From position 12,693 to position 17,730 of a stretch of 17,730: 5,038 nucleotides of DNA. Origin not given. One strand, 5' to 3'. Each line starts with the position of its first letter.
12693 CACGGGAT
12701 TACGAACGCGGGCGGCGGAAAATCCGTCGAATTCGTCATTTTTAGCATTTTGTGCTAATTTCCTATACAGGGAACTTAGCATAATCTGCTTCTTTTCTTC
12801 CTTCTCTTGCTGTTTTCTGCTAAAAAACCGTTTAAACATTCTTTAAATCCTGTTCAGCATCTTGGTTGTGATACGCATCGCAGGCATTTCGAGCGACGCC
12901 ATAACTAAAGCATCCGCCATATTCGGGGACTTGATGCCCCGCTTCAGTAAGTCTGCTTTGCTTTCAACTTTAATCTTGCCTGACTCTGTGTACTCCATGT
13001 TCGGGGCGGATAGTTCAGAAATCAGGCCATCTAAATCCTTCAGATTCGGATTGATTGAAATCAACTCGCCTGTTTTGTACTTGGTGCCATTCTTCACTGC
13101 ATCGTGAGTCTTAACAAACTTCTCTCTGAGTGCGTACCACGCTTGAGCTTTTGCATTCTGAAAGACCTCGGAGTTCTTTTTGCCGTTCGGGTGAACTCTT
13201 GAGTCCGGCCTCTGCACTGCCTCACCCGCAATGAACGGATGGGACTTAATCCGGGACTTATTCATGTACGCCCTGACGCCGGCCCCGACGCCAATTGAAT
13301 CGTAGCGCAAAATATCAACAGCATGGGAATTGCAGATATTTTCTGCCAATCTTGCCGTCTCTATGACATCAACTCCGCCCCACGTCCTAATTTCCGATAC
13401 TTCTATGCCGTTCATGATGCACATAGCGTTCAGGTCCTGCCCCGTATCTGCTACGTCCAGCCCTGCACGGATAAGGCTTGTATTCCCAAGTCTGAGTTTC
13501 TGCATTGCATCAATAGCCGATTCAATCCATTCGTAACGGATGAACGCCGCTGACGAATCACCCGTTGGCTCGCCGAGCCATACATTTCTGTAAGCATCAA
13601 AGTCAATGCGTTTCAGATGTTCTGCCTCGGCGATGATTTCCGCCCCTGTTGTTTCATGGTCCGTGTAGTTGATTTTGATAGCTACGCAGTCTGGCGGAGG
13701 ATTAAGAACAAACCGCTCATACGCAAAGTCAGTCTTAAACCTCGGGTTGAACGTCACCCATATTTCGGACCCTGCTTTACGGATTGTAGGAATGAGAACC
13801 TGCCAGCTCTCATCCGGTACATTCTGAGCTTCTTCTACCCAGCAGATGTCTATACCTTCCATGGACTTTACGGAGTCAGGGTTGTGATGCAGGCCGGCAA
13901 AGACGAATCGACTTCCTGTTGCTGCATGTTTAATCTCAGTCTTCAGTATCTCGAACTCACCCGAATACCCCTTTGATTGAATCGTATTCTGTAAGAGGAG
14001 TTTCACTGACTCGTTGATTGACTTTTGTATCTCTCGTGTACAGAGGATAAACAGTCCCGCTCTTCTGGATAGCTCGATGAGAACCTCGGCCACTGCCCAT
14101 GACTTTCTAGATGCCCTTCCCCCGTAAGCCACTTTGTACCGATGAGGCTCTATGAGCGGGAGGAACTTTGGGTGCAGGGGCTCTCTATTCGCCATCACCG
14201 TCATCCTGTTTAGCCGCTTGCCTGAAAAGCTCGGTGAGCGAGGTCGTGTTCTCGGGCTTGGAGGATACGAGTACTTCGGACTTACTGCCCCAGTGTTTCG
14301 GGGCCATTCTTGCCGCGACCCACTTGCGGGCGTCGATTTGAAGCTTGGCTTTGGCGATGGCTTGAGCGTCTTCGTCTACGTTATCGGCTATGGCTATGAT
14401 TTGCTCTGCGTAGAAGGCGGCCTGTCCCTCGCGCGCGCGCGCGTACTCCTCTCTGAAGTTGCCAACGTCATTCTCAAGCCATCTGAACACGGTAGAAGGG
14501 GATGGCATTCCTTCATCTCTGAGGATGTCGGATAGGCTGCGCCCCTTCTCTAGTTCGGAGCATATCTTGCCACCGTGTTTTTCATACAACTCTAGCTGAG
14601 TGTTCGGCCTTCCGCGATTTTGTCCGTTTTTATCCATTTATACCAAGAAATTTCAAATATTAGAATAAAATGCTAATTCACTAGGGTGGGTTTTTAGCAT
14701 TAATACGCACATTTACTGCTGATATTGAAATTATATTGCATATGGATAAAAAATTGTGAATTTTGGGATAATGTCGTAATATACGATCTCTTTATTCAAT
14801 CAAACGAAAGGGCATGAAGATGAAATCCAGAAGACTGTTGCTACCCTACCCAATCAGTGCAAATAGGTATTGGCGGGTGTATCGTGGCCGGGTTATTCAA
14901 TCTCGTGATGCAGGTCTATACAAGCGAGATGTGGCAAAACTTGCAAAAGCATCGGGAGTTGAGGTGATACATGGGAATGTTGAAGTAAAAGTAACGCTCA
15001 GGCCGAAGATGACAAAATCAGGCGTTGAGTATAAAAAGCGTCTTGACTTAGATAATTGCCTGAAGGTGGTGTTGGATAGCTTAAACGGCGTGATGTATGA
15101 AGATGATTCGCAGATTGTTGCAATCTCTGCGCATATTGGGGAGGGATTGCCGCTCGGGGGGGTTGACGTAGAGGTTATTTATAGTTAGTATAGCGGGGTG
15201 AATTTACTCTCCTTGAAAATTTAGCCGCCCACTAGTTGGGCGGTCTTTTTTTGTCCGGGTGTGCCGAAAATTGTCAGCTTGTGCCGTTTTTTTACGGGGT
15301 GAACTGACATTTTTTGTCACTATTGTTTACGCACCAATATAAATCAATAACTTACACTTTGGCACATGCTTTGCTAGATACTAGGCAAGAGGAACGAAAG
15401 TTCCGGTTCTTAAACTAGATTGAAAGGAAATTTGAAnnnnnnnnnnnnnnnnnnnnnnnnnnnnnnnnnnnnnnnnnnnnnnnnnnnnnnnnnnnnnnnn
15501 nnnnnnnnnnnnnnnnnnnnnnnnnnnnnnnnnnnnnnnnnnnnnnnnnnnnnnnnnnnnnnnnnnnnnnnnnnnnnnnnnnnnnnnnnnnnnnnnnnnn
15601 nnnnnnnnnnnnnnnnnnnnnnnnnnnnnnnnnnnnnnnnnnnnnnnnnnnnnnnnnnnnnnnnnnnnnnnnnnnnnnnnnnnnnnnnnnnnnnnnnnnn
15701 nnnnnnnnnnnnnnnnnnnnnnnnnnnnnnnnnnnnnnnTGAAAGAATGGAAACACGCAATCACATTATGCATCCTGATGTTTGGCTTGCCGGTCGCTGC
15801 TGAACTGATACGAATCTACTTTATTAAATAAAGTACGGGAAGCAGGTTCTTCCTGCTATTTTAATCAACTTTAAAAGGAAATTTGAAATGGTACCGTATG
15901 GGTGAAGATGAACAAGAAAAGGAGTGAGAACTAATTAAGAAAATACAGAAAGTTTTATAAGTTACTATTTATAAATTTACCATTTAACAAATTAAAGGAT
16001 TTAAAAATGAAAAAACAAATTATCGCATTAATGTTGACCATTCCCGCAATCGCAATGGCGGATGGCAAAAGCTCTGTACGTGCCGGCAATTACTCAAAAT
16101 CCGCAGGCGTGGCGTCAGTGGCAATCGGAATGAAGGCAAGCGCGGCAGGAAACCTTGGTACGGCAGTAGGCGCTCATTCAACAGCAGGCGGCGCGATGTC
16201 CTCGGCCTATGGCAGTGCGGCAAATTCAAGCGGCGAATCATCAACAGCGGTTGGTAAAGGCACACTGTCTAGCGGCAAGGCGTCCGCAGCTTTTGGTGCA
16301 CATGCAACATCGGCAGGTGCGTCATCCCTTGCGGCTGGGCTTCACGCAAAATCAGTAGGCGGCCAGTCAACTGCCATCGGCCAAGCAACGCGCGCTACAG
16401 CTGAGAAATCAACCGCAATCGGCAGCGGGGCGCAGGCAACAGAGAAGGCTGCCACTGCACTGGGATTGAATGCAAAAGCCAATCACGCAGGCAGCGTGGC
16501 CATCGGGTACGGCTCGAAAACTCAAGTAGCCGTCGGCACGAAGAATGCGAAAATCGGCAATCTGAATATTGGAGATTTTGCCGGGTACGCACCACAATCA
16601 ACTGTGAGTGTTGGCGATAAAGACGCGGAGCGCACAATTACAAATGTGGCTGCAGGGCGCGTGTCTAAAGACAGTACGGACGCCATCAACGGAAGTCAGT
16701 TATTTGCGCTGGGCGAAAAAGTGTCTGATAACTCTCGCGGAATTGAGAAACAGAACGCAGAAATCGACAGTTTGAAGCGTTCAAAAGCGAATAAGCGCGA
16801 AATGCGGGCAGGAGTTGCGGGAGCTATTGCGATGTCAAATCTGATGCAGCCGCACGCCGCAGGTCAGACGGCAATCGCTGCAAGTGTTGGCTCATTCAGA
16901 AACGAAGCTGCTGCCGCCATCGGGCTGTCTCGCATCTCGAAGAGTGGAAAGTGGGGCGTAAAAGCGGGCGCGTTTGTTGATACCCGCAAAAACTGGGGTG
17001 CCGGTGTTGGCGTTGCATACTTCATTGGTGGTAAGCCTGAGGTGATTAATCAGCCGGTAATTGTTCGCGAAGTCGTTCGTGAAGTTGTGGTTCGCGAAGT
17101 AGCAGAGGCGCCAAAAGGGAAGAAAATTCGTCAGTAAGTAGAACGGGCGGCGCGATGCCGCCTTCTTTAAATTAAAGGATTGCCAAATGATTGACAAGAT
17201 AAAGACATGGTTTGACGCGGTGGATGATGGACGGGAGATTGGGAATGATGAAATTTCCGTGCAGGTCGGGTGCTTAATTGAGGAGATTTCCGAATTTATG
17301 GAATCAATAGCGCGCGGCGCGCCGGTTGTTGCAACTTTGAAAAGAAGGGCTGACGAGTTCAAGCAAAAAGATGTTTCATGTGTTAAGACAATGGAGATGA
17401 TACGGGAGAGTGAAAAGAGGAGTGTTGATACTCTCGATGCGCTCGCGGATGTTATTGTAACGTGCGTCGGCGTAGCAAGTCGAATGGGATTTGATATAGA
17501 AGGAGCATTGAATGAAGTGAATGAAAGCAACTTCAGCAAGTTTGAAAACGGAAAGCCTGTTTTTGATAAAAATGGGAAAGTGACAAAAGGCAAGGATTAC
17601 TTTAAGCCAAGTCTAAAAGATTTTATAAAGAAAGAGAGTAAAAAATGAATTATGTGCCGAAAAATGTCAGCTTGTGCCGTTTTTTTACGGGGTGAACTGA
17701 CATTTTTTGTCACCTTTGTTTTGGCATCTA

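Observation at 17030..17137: Unusual 35-residue C-terminal extension with VREVV repeats after the adhesin membrane anchor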

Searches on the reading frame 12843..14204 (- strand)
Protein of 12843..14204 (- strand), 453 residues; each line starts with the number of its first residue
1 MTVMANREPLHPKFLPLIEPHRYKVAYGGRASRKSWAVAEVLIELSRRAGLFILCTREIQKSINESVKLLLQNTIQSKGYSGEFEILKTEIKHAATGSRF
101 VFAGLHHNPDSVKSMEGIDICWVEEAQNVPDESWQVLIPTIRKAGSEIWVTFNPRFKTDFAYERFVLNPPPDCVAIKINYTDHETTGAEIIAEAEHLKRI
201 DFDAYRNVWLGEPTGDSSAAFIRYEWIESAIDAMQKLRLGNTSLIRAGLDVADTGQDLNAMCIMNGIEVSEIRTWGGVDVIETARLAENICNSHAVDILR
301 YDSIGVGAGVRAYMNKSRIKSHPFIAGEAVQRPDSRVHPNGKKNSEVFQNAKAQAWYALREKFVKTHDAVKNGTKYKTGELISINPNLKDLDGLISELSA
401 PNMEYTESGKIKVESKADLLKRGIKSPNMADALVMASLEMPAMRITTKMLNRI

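Call 12: search_protein_families(library=phrogs, proteins=[window:12843-14204:-], max_evalue=0.001)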
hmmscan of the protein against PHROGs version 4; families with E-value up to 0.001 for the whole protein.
window:12843-14204:- (453 aa): 2 families
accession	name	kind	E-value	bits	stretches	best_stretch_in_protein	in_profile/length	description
phrog_3717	-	head and packaging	3.6e-59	201.5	1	7-238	8-251/277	terminase large subunit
phrog_2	-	head and packaging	6.8e-50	171.6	1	16-441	275-595/807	terminase large subunit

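Call 21: search_dna_similar(query=window:12843-14204:-, collection=phages, mode=protein, max_rows=25)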
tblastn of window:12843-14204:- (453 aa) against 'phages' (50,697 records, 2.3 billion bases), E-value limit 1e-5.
Records with a match: 1554; places in all: 1560; records where one place covers at least 80% of the query: 843.
Best place of each record, by identity: <60% 1554.
By first word of the organism name: Vibrio 382; Pseudomonas 369; Salmonella 146; Klebsiella 94; Acinetobacter 90; Escherichia 73; Clostridium 42; Streptococcus 36; Arthrobacter 24; Bacteriophage 23; and 70 more.
By host as written in the record: - 409; Pseudomonas aeruginosa 153; Pseudomonas aeruginosa PAO1 91; Klebsiella pneumoniae 58; Vibrio lentus 45; Acinetobacter baumannii 43; Escherichia coli 34; Pseudomonas sp. 30; and 353 more.
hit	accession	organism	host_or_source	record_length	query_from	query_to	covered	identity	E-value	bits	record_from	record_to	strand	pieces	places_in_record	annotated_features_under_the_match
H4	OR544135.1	Pasteurella phage Pmp4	Pasteurella multocida Past30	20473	12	436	94%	48.1%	2e-105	408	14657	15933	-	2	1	terminase large subunit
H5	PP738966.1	Vibrio phage IKEMa6-1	Vibrio sp. K1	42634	10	436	94%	47.8%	7e-124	402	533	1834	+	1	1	record has no annotation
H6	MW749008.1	Hafnia phage vB_HpaM_Meifeng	Hafnia paralvei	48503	10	436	94%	47.7%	2e-125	407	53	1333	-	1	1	putative terminase large subunit | putative terminase small subunit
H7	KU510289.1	Acinetobacter phage LZ35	Acinetobacter baumannii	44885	3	436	96%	44.9%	2e-106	352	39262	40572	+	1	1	terminase large subunit | terminase small subunit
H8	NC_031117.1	Acinetobacter phage LZ35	Acinetobacter baumannii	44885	3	436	96%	44.9%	2e-106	352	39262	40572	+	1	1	terminase large subunit | terminase small subunit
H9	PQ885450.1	Acinetobacter phage phi1_092006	Acinetobacter baumannii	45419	3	436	96%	44.9%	2e-106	352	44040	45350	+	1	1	terminase large subunit | terminase small subunit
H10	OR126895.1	Acinetobacter phage NJ02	Acinetobacter baumannii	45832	3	436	96%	44.9%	2e-106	352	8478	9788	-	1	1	terminase large subunit | terminase small subunit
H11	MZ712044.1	Acinetobacter phage BUCT629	Acinetobacter baumannii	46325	3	436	96%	44.9%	2e-106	352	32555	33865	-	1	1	terminase large subunit | terminase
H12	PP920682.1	Acinetobacter phage P919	Acinetobacter baumannii ZWAb014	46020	3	436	96%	44.7%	5e-106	351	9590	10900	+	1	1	terminase large subunit | terminase small subunit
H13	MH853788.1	Acinetobacter phage vB_AbaM_IME512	sewage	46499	3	436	96%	44.7%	5e-106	351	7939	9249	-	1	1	terminase large subunit | hypothetical protein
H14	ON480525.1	Acinetobacter phage SHI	Acinetobacter baumannii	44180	3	436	96%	44.7%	9e-106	350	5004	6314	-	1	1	record has no annotation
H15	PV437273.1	Acinetobacter phage vB_AbaM_A72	Acinetobacter baumannii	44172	3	436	96%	44.5%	1e-105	350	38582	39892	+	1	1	terminase large subunit | terminase small subunit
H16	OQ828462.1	Acinetobacter phage AB_SZL4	Acinetobacter baumannii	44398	3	436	96%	44.5%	1e-105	350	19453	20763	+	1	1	terminase large subunit | terminase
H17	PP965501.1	Acinetobacter phage AB_SZL3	Acinetobacter baumannii NAB01B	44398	3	436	96%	44.5%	1e-105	350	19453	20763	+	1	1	terminase large subunit | terminase small subunit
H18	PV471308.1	Acinetobacter phage HN_Aba_01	Acinetobacter baumannii Aba_01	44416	3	436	96%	44.5%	1e-105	350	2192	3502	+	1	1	terminase large subunit | terminase small subunit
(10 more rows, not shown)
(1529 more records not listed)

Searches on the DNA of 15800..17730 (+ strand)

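Call 8: search_dna_similar(query=window:15800-17730:+, collection=phages, mode=distant, max_rows=20)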
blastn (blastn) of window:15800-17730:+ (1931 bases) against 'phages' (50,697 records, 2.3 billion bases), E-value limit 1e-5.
Records with a match: 3; places in all: 3; records where one place covers at least 80% of the query: 0.
Best place of each record, by identity: 60-80% 3.
By first word of the organism name: Listonella 2; Salmonella 1.
By host as written in the record: Listonella pelagia 2; Homo sapiens 1.
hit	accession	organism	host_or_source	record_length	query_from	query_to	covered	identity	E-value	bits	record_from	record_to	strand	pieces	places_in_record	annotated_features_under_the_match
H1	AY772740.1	Listonella phage phiHSIC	Listonella pelagia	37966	1685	1810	7%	70.6%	2e-6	62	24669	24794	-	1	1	hypothetical protein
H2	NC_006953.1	Listonella phage phiHSIC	Listonella pelagia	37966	1685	1810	7%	70.6%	2e-6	62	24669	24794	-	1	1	hypothetical protein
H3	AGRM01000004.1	Salmonella enterica subsp. houtenae str. ATCC BAA-1581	Homo sapiens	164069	798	909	6%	71.4%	8e-6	59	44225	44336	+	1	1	Hep_Hag protein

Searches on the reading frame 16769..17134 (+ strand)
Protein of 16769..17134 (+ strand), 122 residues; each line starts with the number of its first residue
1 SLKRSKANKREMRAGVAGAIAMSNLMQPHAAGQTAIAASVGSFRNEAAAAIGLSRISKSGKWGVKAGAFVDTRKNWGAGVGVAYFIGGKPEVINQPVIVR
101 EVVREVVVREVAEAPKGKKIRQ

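Call 29: search_dna_similar(query=window:16769-17134:+, collection=phages, mode=protein, max_rows=40, max_evalue=0.001)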
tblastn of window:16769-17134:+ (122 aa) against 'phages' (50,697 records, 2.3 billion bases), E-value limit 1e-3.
Records with a match: 12; places in all: 12; records where one place covers at least 80% of the query: 0.
Best place of each record, by identity: <60% 12.
By first word of the organism name: Salmonella 6; Acinetobacter 2; Burkholderia 2; Erwinia 1; Klebsiella 1.
By host as written in the record: - 2; Salmonella enterica subsp. enterica serovar Typhi 2; Homo sapiens 2; Erwinia amylovora NCPPB 2080 1; Klebsiella aerogenes 1; Salmonella enterica subsp. enterica serovar Typhimurium str. ATCC 14028 1; Salmonella 1; Burkholderia glumae 1; and 1 more.
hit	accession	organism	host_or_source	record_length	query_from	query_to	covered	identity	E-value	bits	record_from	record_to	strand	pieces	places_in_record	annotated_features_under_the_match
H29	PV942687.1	Erwinia phage RF1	Erwinia amylovora NCPPB 2080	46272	8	84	63%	41.0%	5e-5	46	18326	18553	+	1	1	hypothetical protein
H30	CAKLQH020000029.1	Acinetobacter phage MD-2021a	not known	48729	3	81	65%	35.4%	2e-5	47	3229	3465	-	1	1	hemagglutinin/invasin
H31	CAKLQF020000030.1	Acinetobacter phage MD-2021a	not known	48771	3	81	65%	35.4%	2e-5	47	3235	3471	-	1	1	hemagglutinin/invasin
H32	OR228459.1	Klebsiella phage fENko-Kae01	Klebsiella aerogenes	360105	3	84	67%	32.5%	2e-4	45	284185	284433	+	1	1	hypothetical protein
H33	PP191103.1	Salmonella phage PHA46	Salmonella enterica subsp. enterica ...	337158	3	84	67%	32.5%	2e-4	45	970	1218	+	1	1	tail protein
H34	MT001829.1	Salmonella phage SE_PL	Salmonella enterica subsp. enterica ...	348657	3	84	67%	32.5%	2e-4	45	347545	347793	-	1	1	none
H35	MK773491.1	Salmonella phage 7t3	Salmonella enterica subsp. enterica ...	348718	3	84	67%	32.5%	2e-4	45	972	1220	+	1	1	none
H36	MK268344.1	Salmonella phage Munch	Salmonella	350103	3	84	67%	32.5%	2e-4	45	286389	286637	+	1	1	hypothetical protein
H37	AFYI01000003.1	Salmonella enterica subsp. enterica serovar Infantis str. ...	Homo sapiens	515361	9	84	62%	32.9%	3e-5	47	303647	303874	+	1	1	small, acid-soluble spore protein, SspJ family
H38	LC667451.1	Burkholderia phage FLC9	Burkholderia glumae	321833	9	84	62%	32.9%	6e-4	43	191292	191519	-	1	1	hypothetical protein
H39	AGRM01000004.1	Salmonella enterica subsp. houtenae str. ATCC BAA-1581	Homo sapiens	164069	25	84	49%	38.3%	5e-5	47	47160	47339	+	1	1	Hep_Hag protein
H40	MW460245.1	Burkholderia phage BCSR5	Burkholderia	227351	9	73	53%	33.8%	2e-6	51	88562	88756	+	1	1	hypothetical protein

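Call 82: search_solved_structures(query=window:16805-17134:+, max_evalue=1, show_alignments=3)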
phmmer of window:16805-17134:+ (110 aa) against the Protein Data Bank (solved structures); distinct sequences matched with E-value up to 1: 6.
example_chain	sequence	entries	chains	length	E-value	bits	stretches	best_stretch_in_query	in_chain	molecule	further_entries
2gr8_A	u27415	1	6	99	2.4e-05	27.7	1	2-72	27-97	Adhesin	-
2gr7_A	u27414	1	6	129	3.9e-05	27.1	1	2-72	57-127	Adhesin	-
3emo_C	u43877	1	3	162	6.7e-05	26.3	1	2-72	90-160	Hia (Adhesin)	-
2lme_A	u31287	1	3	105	0.0015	22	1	3-55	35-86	Adhesin yadA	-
9ta3_A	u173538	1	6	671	0.13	15.8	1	62-108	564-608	Beta-galactosidase LacZ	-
9vnj_A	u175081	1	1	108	0.48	14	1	2-71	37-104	Trimeric autotransporter adhesin AtaA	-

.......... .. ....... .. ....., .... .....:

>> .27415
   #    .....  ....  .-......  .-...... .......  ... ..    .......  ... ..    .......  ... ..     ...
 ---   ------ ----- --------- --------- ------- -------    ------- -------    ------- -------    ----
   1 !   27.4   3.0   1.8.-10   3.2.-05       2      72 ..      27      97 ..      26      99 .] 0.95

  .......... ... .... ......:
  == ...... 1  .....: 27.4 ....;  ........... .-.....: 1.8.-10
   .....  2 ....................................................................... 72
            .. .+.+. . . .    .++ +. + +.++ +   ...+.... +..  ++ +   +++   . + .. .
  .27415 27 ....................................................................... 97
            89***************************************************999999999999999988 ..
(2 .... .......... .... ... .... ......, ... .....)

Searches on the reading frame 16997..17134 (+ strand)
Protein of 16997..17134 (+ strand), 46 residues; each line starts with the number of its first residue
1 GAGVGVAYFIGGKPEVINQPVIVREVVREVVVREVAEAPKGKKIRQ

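Call 58: find_homologous_proteins(query=A4, max_evalue=10)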
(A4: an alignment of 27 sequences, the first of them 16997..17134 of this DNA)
Query A4 (27 sequences) (46 aa, profile of the alignment): 3 proteins with E <= 10 among 5277 candidates.
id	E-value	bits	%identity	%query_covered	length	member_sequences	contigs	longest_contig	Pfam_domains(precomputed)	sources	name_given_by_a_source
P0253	1.1e-16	78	62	98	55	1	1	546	-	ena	-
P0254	1.0e-1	30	61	50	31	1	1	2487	-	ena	-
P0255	3.6e-1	29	61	50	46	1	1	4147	-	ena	-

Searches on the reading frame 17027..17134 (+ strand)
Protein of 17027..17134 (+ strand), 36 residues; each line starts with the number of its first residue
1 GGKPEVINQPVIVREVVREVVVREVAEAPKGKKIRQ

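Call 43: search_protein_representatives(alignment_id=A2)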
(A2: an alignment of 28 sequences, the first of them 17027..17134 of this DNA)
Query: 28 sequences, 36 profile positions. Proteins with E-value up to 0.001 (for the whole library): 4; up to 1e-10: 0; up to 1e-30: 0. The best 4 are listed.
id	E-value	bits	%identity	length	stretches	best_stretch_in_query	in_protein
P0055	2.5e-07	46.7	-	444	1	1-36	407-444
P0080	5.8e-05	39.1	-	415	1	1-36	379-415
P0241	4.3e-04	36.3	-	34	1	15-36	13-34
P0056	5.2e-04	36.1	-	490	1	1-36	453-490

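Call 59: predict_structure(alignment_id=A2)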
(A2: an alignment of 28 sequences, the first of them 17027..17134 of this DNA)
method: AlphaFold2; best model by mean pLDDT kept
length: 36 residues; sequences in the alignment: 28
mean_pLDDT: 58.4   pTM: 0.20
mean pLDDT of the five models: 58.4, 56.0, 55.4, 53.9, 51.5
residues with pLDDT >= 90: 0; 70-90: 0; 50-70: 33; < 50: 3
segments of 3 or more residues with pLDDT < 50: none
pLDDT, mean of each block of 10 residues (from residue 1): 58 57 58 63
secondary structure, 60 per line:
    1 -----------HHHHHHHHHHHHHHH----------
elements in order: H12-26
